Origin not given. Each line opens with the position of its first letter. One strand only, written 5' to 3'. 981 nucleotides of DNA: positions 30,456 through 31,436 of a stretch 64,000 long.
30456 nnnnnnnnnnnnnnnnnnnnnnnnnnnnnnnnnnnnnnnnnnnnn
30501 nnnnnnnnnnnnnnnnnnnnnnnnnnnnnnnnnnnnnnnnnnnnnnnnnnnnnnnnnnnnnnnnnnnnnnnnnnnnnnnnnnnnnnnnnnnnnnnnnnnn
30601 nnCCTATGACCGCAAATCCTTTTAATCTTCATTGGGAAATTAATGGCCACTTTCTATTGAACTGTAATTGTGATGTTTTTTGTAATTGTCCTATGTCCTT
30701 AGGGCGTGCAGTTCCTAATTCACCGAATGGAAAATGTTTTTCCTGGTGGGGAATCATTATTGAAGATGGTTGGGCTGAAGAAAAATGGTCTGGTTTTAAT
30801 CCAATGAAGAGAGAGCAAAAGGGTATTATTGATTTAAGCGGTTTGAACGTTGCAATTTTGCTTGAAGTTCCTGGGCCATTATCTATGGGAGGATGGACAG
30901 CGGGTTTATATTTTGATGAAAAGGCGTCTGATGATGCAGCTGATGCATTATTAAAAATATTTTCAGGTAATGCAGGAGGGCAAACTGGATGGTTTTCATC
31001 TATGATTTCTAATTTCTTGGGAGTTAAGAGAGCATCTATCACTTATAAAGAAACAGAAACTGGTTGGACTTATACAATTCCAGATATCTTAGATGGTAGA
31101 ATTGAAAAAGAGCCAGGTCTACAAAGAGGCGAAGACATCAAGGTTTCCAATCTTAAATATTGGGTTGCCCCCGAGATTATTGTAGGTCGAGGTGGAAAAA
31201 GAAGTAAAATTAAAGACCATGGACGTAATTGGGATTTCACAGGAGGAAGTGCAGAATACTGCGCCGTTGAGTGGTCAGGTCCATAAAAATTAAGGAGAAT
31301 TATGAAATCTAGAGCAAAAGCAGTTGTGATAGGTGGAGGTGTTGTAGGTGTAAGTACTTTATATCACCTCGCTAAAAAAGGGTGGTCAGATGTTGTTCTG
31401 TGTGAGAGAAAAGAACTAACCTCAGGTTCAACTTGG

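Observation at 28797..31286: Cys/Met-rich metal-handling quartet wired into a methyl-group oxidation operon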

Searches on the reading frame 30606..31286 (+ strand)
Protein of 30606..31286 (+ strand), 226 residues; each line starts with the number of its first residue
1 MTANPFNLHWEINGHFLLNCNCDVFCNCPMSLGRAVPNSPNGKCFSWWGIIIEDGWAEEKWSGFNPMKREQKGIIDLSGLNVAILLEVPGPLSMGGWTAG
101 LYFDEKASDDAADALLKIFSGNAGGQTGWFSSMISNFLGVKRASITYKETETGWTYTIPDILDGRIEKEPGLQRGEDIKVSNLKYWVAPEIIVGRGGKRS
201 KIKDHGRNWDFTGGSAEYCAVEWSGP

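Call 3: search_protein_families(library=pfam, proteins=[window:30606-31286:+], max_evalue=0.01)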
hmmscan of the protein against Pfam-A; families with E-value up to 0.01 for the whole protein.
window:30606-31286:+ (226 aa): 1 family
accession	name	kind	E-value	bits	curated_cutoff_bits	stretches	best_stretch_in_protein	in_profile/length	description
PF07040.16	DUF1326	-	1.2e-34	120.5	25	1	19-213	2-175/177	Protein of unknown function (DUF1326)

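Call 4: search_protein_families(library=ncbifam, proteins=[window:30606-31286:+], max_evalue=0.01)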
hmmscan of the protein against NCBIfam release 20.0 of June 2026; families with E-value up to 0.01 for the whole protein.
window:30606-31286:+ (226 aa): 0 families

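Call 15: find_homologous_proteins(query=window:30606-31283:+)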
Query window:30606-31283:+ (226 aa): 127 proteins with E <= 0.001 among 282 candidates; the best 120 are listed.
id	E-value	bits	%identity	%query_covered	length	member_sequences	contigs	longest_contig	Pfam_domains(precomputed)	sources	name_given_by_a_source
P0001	8.9e-143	493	91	100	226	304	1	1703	PF07040.17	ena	-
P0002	4.1e-126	438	81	100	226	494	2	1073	PF07040.17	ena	-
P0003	4.0e-120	418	81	100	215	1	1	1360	PF07040.17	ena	-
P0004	4.6e-120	418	81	100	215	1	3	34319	PF07040.17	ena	-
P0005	8.8e-120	417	81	100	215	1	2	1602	PF07040.17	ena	-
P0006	1.1e-119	417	81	100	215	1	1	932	PF07040.17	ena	-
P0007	1.1e-119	417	81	100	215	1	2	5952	PF07040.17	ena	-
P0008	1.1e-119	417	81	100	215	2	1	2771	PF07040.17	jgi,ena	jgi:hypothetical protein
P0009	1.2e-119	417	81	100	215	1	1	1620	PF07040.17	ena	-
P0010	1.3e-119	417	81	100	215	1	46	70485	PF07040.17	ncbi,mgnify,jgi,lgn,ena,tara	mgnify:FL=1|jgi:hypothetical protein|tara:strand:+ start:16197 stop:16844 length:648 start_codon:yes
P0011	1.7e-119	416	81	100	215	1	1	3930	PF07040.17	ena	-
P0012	2.9e-119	416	81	100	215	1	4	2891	PF07040.17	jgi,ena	-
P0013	3.8e-119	415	81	100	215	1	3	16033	PF07040.17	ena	-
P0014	7.9e-119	414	80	100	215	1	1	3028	PF07040.17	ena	-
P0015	1.1e-118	414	80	100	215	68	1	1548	PF07040.17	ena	-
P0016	1.3e-118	413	80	100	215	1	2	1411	PF07040.17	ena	-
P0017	1.8e-118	413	81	100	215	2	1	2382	PF07040.17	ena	-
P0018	3.5e-118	412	81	100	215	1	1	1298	PF07040.17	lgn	-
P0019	8.2e-118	411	81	100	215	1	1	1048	PF07040.17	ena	-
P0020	6.3e-116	405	80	100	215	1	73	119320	PF07040.17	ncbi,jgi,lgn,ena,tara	tara:strand:+ start:7014 stop:7661 length:648 start_codon:yes stop_codon:yes gene_type:complete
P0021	2.4e-115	403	79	100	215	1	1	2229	PF07040.17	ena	-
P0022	2.4e-115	403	80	100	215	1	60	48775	PF07040.17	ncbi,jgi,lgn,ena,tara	jgi:hypothetical protein|tara:strand:- start:548 stop:1195 length:648 start_codon:yes stop_codon:yes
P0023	3.2e-115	402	79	100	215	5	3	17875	PF07040.17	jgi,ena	jgi:hypothetical protein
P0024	3.3e-115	402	79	100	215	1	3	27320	PF07040.17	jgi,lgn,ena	jgi:hypothetical protein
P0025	4.0e-115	402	79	100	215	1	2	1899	PF07040.17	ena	-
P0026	6.6e-115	401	79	100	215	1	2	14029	PF07040.17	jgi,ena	jgi:hypothetical protein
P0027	1.3e-114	400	79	100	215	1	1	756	PF07040.17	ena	-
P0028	1.3e-114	400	79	100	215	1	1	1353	PF07040.17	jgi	jgi:hypothetical protein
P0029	1.4e-114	400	79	100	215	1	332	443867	PF07040.17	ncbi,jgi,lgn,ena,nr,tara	ncbi:MAG: DUF1326 domain-containing protein [Candidatus Pelagibacterales bacterium]|jgi:hypothetical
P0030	1.5e-114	400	79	100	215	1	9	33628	PF07040.17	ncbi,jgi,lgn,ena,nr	ncbi:DUF1326 domain-containing protein [Pelagibacterales bacterium]|nr:DUF1326 domain-containing pro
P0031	1.7e-114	400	79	100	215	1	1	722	PF07040.17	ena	-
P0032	1.9e-114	400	79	100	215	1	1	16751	PF07040.17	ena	-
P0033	3.5e-114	399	78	100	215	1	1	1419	PF07040.17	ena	-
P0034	5.0e-114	398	78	100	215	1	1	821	PF07040.17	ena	-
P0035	6.7e-114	398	79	100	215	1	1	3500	PF07040.17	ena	-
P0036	6.9e-114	398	78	100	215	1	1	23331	PF07040.17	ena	-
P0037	1.6e-113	397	80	97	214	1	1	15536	PF07040.17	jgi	-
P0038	1.8e-113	397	78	100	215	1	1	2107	PF07040.17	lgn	-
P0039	2.1e-113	396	78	100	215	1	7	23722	PF07040.17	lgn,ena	-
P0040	3.2e-113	396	78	100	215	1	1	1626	PF07040.17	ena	-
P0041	3.7e-113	396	78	100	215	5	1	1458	PF07040.17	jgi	-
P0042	3.9e-113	395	78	100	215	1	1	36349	PF07040.17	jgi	jgi:hypothetical protein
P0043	4.3e-113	395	78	100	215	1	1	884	PF07040.17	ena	-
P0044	3.9e-112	392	79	100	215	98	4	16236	PF07040.17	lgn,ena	-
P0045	5.0e-109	382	76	100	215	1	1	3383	PF07040.17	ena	-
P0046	1.6e-100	354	79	89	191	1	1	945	PF07040.17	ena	-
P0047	1.5e-97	344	80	87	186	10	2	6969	PF07040.17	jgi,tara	jgi:hypothetical protein|tara:strand:+ start:2844 stop:3404 length:561 start_codon:yes stop_codon:ye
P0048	1.7e-96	341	80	80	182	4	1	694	PF07040.17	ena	-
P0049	6.3e-92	326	92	69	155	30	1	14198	PF07040.17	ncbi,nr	ncbi:DUF1326 domain-containing protein, partial [Pelagibacteraceae bacterium]|nr:DUF1326 domain-cont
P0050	1.0e-82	296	70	87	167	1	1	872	PF07040.17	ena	-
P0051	6.2e-82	293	92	59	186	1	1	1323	PF07040.17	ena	-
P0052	3.7e-81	291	99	55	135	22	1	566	PF07040.17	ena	-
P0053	3.8e-80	287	87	63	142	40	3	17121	PF07040.17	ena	-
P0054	3.8e-79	284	86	63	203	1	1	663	PF01016.25,PF07040.17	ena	-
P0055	9.9e-75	270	80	69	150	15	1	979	PF07040.17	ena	-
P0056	7.4e-65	237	72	71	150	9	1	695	PF07040.17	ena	-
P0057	2.2e-62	229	51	97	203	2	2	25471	PF07040.17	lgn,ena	-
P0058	7.2e-62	227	52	96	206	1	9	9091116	PF07040.17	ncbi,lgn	-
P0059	6.6e-61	224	50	96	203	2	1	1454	PF07040.17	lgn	-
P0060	2.2e-60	223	50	99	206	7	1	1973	PF07040.17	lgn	-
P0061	2.4e-60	223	52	96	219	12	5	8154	PF07040.17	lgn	-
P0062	3.5e-60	222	53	96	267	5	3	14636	PF07040.17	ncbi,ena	-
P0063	1.2e-58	217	48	96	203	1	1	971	PF07040.17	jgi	jgi:hypothetical protein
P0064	1.3e-58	217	50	96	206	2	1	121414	PF07040.17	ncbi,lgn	-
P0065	2.5e-58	216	49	96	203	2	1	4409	PF07040.17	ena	-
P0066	6.1e-58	215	48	96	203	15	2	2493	PF07040.17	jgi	jgi:hypothetical protein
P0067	2.7e-57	212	48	96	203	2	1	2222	PF07040.17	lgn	-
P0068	4.2e-57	212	48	96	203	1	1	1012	PF07040.17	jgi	jgi:hypothetical protein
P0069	1.2e-56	210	48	96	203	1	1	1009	PF07040.17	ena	-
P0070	2.3e-56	209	49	98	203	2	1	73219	PF07040.17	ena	-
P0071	4.6e-56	208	48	98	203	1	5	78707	PF07040.17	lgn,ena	-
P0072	7.6e-56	208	48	96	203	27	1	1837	PF07040.17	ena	-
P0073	9.6e-56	207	48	96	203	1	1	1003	PF07040.17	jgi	jgi:hypothetical protein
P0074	1.5e-55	207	47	97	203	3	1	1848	PF07040.17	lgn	-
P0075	1.6e-55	207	49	96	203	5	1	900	PF07040.17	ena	-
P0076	1.1e-54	204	46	96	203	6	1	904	PF07040.17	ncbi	-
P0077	2.4e-54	203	47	96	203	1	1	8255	PF07040.17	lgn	-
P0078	1.5e-53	200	47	96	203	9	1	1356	PF07040.17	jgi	-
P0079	2.3e-53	200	45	96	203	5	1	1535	PF07040.17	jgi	-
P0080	6.5e-53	198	47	96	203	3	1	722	PF07040.17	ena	-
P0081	7.6e-53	198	47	96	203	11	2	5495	PF07040.17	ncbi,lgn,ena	ncbi:MAG: DUF1326 domain-containing protein [Acidobacteriota bacterium]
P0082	1.9e-52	197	44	96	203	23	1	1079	PF07040.17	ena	-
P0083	2.0e-52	197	46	96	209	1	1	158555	PF07040.17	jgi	jgi:hypothetical protein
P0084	4.8e-52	195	43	99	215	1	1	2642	PF07040.17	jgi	jgi:hypothetical protein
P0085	2.2e-51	193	46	96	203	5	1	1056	PF07040.17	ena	-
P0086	2.5e-51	193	47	96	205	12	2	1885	PF07040.17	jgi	-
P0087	3.0e-51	193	46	96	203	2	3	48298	PF07040.17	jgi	jgi:hypothetical protein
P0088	3.3e-51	193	46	95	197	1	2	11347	PF07040.17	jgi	jgi:hypothetical protein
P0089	5.1e-51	192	46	95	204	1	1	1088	PF07040.17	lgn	-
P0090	6.5e-51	192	46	96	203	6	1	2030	PF07040.17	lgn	-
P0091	9.0e-51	191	45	96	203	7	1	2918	PF07040.17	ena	-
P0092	1.2e-50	191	52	87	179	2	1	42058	PF07040.17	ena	-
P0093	1.5e-50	190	45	96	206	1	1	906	PF07040.17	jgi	-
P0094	1.8e-50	190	46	96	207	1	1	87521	PF07040.17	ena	-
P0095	1.8e-50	190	46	96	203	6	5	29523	PF07040.17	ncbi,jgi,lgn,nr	ncbi:MAG TPA: DUF1326 domain-containing protein [Methylomirabilota bacterium]|jgi:hypothetical prote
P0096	3.0e-50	189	45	96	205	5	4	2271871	PF07040.17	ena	-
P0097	7.8e-49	185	46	96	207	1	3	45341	PF07040.17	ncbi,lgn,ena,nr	ncbi:MAG: DUF1326 domain-containing protein [Proteobacteria bacterium]|nr:DUF1326 domain-containing 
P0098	2.3e-48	183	44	96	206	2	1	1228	PF07040.17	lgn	-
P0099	3.0e-48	183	44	96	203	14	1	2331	PF07040.17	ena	-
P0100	4.5e-47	179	46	96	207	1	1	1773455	PF07040.17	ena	-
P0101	8.8e-47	178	47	96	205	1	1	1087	PF07040.17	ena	-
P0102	1.5e-46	177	42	100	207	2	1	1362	PF07040.17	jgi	-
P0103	5.2e-46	176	39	96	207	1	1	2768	PF07040.17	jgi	jgi:hypothetical protein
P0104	1.7e-45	174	42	96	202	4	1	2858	PF07040.17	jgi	jgi:hypothetical protein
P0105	4.7e-45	172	42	96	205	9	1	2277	PF07040.17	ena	-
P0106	8.5e-45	172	45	96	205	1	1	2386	PF07040.17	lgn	-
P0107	2.3e-44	170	41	96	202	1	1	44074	PF07040.17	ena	-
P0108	4.7e-44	169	41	100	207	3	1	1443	PF07040.17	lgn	-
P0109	4.9e-44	169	40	96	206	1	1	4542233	PF07040.17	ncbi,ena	-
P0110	9.2e-44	168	38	96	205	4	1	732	PF07040.17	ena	-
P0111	2.0e-43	167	42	96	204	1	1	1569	PF07040.17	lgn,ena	-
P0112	2.1e-43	167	43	96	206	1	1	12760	PF07040.17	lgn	-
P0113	2.1e-43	167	44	95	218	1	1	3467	PF07040.17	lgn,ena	-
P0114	2.5e-43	167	41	96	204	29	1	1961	PF07040.17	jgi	-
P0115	6.4e-43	165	41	96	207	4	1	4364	PF07040.17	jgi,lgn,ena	-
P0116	6.9e-43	165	40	95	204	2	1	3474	PF07040.17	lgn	-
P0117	7.6e-43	165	43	96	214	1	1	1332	PF07040.17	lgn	-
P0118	7.8e-43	165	40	99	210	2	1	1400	PF07040.17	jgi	jgi:hypothetical protein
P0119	1.1e-42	165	40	96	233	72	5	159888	PF07040.17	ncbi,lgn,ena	-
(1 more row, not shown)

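Call 17: find_encoding_contigs(protein=P0029, flank=8000, max_places=8)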
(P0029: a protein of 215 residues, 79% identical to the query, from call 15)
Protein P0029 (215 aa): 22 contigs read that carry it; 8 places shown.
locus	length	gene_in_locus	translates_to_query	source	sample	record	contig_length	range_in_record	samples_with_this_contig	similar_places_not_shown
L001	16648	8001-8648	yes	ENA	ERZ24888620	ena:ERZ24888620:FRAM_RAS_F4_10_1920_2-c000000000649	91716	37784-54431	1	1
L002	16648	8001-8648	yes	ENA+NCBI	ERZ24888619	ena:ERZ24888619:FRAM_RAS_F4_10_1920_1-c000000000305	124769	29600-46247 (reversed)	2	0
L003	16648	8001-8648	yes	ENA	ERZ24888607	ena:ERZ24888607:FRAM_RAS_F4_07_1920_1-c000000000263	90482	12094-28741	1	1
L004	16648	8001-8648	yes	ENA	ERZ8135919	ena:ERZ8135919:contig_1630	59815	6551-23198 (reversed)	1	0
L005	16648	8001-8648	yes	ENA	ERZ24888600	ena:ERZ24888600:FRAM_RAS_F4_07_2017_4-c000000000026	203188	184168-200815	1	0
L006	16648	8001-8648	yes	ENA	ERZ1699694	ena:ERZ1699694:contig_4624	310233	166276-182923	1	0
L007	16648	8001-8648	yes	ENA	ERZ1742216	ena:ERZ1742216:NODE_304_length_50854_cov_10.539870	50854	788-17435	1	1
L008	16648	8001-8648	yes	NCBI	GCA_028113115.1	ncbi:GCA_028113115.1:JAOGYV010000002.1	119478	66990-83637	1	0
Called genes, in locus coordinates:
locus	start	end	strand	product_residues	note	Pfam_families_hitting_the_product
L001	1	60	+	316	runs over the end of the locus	PF00892:EamA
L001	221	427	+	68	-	-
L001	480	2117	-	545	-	PF00501:AMP-binding, PF13193:AMP-binding_C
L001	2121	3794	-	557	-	PF01268:FTHFS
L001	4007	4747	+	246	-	PF02219:MTHFR (weak)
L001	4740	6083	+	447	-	PF01571:GCV_T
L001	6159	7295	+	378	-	PF01571:GCV_T, PF08669:GCV_T_C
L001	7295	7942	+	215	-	PF02630:SCO1-SenC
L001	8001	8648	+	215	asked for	PF07040:DUF1326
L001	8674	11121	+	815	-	PF01266:DAO, PF13454:NAD_binding_9 (faint), PF16350:FAO_M, PF01571:GCV_T, PF08669:GCV_T_C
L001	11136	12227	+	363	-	PF03969:AFG1_ATPase, PF00308:Bac_DnaA (faint)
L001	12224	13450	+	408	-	PF01266:DAO, PF07992:Pyr_redox_2 (faint)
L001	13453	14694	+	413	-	PF01946:Thi4 (weak), PF01266:DAO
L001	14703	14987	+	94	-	PF04267:SoxD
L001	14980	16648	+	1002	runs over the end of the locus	PF13510:Fer2_4, PF00890:FAD_binding_2, PF07992:Pyr_redox_2, PF12831:FAD_oxidored, PF13738:Pyr_redox_3, PF17806:SO_alpha_A3, PF01571:GCV_T, PF08669:GCV_T_C, +5 more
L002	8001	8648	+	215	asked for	PF07040:DUF1326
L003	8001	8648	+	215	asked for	PF07040:DUF1326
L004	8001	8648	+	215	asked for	PF07040:DUF1326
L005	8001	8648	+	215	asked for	PF07040:DUF1326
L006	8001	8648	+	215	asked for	PF07040:DUF1326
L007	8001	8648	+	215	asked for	PF07040:DUF1326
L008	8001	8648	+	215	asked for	PF07040:DUF1326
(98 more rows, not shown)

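Call 18: find_encoding_contigs(protein=P0058, flank=6000, max_places=3)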
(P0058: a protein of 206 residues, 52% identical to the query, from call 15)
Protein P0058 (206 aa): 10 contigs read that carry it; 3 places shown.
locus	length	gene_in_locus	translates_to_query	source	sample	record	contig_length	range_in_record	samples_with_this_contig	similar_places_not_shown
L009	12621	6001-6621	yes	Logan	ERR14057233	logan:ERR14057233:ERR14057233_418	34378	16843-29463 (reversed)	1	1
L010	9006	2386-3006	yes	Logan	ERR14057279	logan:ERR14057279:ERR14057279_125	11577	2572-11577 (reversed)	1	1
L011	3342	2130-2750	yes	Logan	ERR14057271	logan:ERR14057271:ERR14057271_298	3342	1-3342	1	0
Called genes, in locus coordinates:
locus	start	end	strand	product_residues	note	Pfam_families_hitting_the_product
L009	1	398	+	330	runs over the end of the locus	PF03783:CsgG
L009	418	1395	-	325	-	PF03783:CsgG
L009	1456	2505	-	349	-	-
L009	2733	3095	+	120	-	PF02627:CMD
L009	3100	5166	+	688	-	PF04879:Molybdop_Fe4S4, PF00384:Molybdopterin, PF01568:Molydop_binding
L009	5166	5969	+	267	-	PF09948:PpoB2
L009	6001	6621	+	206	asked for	PF07040:DUF1326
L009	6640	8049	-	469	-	-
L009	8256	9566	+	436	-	PF12867:DinB_2 (weak), PF03781:FGE-sulfatase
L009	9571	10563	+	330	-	PF10017:Methyltransf_33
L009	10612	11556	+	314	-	PF11927:HODM_asu-like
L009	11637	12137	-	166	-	PF02870:Methyltransf_1N, PF01035:DNA_binding_1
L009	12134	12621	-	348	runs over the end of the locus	PF08240:ADH_N, PF16912:Glu_dehyd_C (faint), PF00107:ADH_zinc_N, PF13602:ADH_zinc_N_2 (weak)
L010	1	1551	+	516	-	?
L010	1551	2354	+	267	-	PF09948:PpoB2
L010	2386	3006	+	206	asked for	PF07040:DUF1326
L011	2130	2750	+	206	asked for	PF07040:DUF1326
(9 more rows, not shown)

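Call 28: search_solved_structures(query=window:30606-31283:+, max_evalue=10)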
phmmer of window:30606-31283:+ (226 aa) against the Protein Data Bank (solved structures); distinct sequences matched with E-value up to 10: 0.

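Call 37: find_related_loci(query=A1, collection=genome_contigs, flank=10000)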
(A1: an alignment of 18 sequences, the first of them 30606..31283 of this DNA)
Query A1 (226 aa) in genome_contigs; peptide patterns used: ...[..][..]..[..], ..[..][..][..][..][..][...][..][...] (x = any residue, [..] = any of these).
210 stretches matched a pattern; 160 encode a relative of the query (tblastn E <= 1e-3); the best 80 are kept; 80 distinct loci.
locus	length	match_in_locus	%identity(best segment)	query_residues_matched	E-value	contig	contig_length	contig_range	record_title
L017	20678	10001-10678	100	1-226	2e-152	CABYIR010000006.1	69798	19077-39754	MAG: uncultured Pelagibacteraceae bacterium isolate AG-333-D21 genome assembly, contig: AG-333-D21_NODE_6, whole genome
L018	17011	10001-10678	100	1-226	3e-152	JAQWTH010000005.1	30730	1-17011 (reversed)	MAG: Candidatus Pelagibacterales bacterium isolate cluster2_bin.78 k141_2846382, whole genome shotgun sequence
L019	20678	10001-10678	100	1-226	3e-152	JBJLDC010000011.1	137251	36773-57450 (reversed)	MAG: Candidatus Pelagibacterales bacterium isolate LRMED-209 Pelagibacterales-LRMED-209-C375, whole genome shotgun seque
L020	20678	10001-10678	99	1-226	2e-151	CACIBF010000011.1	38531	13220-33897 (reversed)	uncultured Pelagibacteraceae bacterium isolate AG-912-N08 genome assembly, contig: AG-912-N08_NODE_11, whole genome shot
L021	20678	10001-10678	95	1-226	1e-145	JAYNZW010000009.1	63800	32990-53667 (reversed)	MAG: Pelagibacteraceae bacterium isolate 139556_S158_metabat_bins_2.tsv.146 NODE_273_length_63800_cov_5.676649, whole ge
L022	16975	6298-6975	91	1-226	1e-140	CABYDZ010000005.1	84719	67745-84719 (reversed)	MAG: uncultured Pelagibacteraceae bacterium isolate AG-894-A11 genome assembly, contig: AG-894-A11_NODE_5, whole genome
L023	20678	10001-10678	91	1-226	1e-140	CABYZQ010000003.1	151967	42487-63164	MAG: uncultured Pelagibacteraceae bacterium isolate AG-895-F20 genome assembly, contig: AG-895-F20_NODE_3, whole genome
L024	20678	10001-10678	91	1-226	1e-140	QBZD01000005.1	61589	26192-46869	Pelagibacteraceae bacterium AG-333-C14 Ga0172119_105, whole genome shotgun sequence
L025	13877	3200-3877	91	1-226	1e-140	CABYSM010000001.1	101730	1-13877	MAG: uncultured Pelagibacteraceae bacterium isolate AG-333-L20 genome assembly, contig: AG-333-L20_NODE_1, whole genome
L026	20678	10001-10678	89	1-226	1e-136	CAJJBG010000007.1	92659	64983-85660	MAG: Pelagibacteraceae bacterium AG-422-B15 isolate FRAM18_bin072 genome assembly, contig: FRAM17_bin072-7, whole genome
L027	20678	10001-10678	83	1-226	1e-128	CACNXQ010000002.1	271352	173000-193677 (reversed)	MAG: uncultured Pelagibacteraceae bacterium isolate AH-287-F15 genome assembly, contig: AH-287-F15_NODE_2, whole genome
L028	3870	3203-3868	82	1-222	8e-128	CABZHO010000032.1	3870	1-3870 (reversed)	MAG: uncultured Pelagibacteraceae bacterium isolate AG-337-G05 genome assembly, contig: AG-337-G05_NODE_32, whole genome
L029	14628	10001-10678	84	1-226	2e-122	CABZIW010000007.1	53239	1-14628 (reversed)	MAG: uncultured Pelagibacteraceae bacterium isolate AG-896-A02 genome assembly, contig: AG-896-A02_NODE_7, whole genome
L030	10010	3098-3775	84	1-226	2e-122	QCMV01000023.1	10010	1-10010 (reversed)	Pelagibacteraceae bacterium AG-422-N09 Ga0172163_123, whole genome shotgun sequence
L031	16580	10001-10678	83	1-226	5e-122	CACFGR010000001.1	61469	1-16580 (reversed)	uncultured Pelagibacteraceae bacterium isolate AG-410-J15 genome assembly, contig: AG-410-J15_NODE_1, whole genome shotg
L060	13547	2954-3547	52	10-226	9e-67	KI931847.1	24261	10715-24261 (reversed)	MAG: Candidatus Entotheonella sp. TSY1 genomic scaffold TSY1_scaffold00118, whole genome shotgun sequence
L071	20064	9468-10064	47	10-226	5e-61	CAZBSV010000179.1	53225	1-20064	MAG TPA_asm: uncultured Spirochaetales bacterium isolate binchicken_co165_169 genome assembly, contig: k141_2896659, who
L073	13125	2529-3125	46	10-226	1e-59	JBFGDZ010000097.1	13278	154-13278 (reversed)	MAG: Candidatus Polarisedimenticolia bacterium isolate Mix_sand02.2020.12.D.6 k141_3177883_length_13278_cov_19.5095, who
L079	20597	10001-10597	45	10-226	3e-58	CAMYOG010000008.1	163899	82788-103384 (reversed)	MAG: Thermoanaerobaculia bacterium isolate ES_Acidobacteriota_04 genome assembly, contig: scaffold_150, whole genome sho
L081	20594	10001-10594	45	10-226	2e-58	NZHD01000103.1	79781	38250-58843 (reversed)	MAG: Deltaproteobacteria bacterium isolate MED660 73445, whole genome shotgun sequence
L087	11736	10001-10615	45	6-224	8e-57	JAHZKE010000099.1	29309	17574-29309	MAG: Proteobacteria bacterium isolate O_S4.2_bin.19 k141_1122102, whole genome shotgun sequence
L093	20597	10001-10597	44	8-224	7e-55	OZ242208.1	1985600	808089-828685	MAG: Gammaproteobacteria bacterium isolate 08dfc7d2-33aa-48a5-bccb-5c38dce217f4 genome assembly, chromosome: 1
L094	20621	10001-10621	44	2-226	1e-54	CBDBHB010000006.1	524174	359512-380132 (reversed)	MAG: Acidobacteriota bacterium isolate fd1ed483-0bf5-48ba-8a2f-93b9c7f7d2ca genome assembly, contig: contig_6, whole gen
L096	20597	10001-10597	45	10-226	4e-54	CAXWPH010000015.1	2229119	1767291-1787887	MAG: Acidobacteriota bacterium isolate 6d834bca-fe92-435a-98ea-3ded135ce894 genome assembly, contig: contig_15, whole ge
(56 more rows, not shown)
